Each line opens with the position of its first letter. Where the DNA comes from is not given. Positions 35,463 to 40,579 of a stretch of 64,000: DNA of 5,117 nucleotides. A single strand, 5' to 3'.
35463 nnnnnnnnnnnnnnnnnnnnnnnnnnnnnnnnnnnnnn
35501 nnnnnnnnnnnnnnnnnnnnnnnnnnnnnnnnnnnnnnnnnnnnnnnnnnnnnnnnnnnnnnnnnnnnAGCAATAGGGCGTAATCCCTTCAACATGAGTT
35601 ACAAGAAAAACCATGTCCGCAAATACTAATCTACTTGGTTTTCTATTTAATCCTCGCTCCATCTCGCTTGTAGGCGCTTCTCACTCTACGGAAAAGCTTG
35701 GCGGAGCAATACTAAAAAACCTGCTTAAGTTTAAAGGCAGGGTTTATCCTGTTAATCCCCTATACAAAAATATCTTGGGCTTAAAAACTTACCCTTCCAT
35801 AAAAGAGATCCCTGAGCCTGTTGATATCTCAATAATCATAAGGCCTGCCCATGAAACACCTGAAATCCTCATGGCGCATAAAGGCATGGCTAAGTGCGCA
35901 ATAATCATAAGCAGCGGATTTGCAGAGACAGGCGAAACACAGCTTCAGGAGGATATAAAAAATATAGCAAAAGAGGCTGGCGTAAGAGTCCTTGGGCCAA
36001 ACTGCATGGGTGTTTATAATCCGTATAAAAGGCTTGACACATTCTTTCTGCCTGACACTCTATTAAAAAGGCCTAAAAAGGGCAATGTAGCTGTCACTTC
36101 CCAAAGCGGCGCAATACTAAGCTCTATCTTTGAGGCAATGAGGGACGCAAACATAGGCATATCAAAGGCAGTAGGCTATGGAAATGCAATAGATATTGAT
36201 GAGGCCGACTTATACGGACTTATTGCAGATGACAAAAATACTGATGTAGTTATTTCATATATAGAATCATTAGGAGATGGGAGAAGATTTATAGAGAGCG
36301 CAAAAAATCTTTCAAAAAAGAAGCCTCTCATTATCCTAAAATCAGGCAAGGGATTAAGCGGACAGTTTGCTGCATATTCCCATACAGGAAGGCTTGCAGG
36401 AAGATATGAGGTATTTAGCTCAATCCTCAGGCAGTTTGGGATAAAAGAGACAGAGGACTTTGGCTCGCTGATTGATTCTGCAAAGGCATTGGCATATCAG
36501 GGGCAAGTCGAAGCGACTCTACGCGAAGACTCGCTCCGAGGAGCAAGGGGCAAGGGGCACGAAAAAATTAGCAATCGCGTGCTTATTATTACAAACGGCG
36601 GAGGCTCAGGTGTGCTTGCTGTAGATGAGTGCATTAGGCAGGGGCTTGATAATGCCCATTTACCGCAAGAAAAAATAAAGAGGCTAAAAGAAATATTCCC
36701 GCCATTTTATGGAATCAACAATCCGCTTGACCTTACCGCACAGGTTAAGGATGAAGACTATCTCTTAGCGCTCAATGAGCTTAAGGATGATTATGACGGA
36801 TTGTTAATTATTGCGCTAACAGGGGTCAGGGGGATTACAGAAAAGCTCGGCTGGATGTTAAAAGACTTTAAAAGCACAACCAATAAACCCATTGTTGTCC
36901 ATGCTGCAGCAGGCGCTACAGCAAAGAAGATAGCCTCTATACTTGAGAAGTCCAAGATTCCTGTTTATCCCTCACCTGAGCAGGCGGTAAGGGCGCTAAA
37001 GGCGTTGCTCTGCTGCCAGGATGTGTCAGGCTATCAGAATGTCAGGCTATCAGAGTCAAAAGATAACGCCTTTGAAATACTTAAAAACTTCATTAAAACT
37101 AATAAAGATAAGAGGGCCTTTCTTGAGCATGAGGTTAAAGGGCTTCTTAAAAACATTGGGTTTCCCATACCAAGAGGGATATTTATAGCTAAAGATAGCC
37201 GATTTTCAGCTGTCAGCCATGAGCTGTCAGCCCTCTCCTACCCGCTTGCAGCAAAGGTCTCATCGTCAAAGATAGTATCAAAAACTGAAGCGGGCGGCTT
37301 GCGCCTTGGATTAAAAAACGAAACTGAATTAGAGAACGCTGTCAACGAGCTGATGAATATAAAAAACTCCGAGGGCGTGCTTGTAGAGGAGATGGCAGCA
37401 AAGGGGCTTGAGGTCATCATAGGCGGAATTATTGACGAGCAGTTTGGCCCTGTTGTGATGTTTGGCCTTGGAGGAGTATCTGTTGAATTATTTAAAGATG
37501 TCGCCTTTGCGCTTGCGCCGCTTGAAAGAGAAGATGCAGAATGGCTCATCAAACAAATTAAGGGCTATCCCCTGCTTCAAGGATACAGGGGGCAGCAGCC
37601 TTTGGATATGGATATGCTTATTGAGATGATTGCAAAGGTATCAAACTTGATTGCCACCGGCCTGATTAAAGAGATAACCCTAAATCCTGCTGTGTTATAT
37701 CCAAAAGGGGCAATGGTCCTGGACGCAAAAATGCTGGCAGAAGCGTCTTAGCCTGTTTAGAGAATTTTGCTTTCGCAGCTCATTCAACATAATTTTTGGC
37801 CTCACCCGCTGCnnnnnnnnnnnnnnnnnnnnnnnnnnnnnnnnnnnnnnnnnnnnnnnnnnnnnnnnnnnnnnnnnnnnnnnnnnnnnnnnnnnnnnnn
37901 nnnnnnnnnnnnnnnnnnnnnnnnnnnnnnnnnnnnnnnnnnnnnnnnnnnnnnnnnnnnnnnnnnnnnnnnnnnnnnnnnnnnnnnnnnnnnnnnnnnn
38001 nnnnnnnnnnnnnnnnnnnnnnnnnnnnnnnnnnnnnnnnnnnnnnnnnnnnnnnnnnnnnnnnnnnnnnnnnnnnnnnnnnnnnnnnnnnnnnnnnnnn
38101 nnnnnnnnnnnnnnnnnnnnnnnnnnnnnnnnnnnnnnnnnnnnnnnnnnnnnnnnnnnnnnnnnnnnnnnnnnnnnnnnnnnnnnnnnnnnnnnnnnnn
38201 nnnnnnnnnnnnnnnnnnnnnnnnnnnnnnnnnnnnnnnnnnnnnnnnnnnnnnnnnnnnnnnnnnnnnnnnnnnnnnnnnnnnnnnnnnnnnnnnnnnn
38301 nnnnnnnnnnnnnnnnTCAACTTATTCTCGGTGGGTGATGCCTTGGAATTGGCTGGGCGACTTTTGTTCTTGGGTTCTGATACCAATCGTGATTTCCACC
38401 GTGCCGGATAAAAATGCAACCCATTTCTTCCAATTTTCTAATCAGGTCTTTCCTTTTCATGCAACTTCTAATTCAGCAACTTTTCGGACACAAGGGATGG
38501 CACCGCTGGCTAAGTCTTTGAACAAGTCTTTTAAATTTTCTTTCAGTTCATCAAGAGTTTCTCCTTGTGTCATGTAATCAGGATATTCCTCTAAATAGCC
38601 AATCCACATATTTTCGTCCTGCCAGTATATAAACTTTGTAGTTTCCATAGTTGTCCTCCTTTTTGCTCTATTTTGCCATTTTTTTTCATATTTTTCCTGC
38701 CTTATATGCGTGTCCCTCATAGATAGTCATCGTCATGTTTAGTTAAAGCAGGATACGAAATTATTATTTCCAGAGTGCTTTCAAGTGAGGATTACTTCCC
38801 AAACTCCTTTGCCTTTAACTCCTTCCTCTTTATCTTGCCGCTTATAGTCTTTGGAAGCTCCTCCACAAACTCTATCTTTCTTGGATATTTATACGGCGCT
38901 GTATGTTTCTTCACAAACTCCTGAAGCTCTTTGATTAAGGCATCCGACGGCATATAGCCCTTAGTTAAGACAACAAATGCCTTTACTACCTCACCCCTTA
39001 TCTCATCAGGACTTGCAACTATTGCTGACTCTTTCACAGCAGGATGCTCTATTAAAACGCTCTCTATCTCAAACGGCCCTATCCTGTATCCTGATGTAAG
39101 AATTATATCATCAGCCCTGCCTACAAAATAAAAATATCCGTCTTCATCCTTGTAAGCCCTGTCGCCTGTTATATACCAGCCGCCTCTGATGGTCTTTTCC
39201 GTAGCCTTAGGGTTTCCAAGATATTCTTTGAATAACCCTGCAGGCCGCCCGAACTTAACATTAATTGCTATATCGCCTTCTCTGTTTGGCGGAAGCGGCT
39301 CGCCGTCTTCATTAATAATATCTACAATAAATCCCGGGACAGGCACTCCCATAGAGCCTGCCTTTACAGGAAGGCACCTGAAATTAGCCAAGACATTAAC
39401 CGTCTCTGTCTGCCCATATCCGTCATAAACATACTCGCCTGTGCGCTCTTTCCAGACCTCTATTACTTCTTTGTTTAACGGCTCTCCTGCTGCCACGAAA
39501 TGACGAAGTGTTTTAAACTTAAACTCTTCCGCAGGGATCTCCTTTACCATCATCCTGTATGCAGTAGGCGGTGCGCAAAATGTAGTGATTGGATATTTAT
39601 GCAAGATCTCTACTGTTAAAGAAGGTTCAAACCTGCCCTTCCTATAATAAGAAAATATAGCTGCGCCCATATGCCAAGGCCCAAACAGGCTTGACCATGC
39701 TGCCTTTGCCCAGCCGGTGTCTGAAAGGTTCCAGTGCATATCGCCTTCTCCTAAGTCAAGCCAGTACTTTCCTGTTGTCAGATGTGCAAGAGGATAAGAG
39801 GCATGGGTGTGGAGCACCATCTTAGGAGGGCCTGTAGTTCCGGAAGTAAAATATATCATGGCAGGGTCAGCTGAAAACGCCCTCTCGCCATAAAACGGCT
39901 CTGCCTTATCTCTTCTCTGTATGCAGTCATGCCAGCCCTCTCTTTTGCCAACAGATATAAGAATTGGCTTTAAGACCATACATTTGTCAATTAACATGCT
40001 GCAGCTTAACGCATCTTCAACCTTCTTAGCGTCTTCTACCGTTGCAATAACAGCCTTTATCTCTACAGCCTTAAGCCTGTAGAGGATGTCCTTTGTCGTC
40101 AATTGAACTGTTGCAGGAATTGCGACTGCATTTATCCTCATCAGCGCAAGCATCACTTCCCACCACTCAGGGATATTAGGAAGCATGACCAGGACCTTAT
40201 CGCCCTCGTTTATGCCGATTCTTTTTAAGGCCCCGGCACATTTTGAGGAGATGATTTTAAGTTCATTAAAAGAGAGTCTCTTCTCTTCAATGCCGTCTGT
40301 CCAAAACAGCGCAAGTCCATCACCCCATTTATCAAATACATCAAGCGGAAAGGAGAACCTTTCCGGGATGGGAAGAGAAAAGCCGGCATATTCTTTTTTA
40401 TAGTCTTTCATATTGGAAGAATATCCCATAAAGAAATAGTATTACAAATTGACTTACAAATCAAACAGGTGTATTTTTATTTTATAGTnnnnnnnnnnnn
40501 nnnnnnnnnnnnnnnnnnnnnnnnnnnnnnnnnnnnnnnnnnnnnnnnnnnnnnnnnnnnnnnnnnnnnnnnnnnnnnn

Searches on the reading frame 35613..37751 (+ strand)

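Call 21: search_protein_families(library=pfam, proteins=[window:35613-37751:+], max_evalue=0.0001)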
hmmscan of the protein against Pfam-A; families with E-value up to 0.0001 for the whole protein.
window:35613-37751:+ (712 aa): 5 families
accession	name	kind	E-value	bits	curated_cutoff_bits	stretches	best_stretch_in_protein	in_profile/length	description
PF13549.11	ATP-grasp_5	-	3.5e-55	187.2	27.6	1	498-707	5-219/221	ATP-grasp domain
PF13607.11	Succ_CoA_lig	-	1.8e-42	144.8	27.4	1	156-293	1-138/138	Succinyl-CoA ligase like flavodoxin domain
PF13380.12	CoA_binding_2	-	6e-25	88.4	22.8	1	15-136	1-115/116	CoA binding domain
PF19045.5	Ligase_CoA_2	-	7.2e-08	33.1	23.7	1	323-453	1-138/162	Ligase-CoA domain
PF02629.25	CoA_binding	-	1.1e-06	29.7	22.3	1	14-87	3-81/97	CoA binding domain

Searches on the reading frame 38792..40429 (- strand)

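Call 66: search_protein_families(library=pfam, proteins=[window:38792-40429:-], max_evalue=0.00001)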
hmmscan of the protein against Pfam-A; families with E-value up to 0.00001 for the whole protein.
window:38792-40429:- (545 aa): 2 families
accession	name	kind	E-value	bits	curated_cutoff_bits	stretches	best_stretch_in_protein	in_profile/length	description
PF00501.34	AMP-binding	-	2.2e-64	218.1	29.9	1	37-390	10-375/384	AMP-binding enzyme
PF13193.12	AMP-binding_C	-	5.9e-25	88.4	24.5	1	454-532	1-76/76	AMP-binding enzyme C-terminal domain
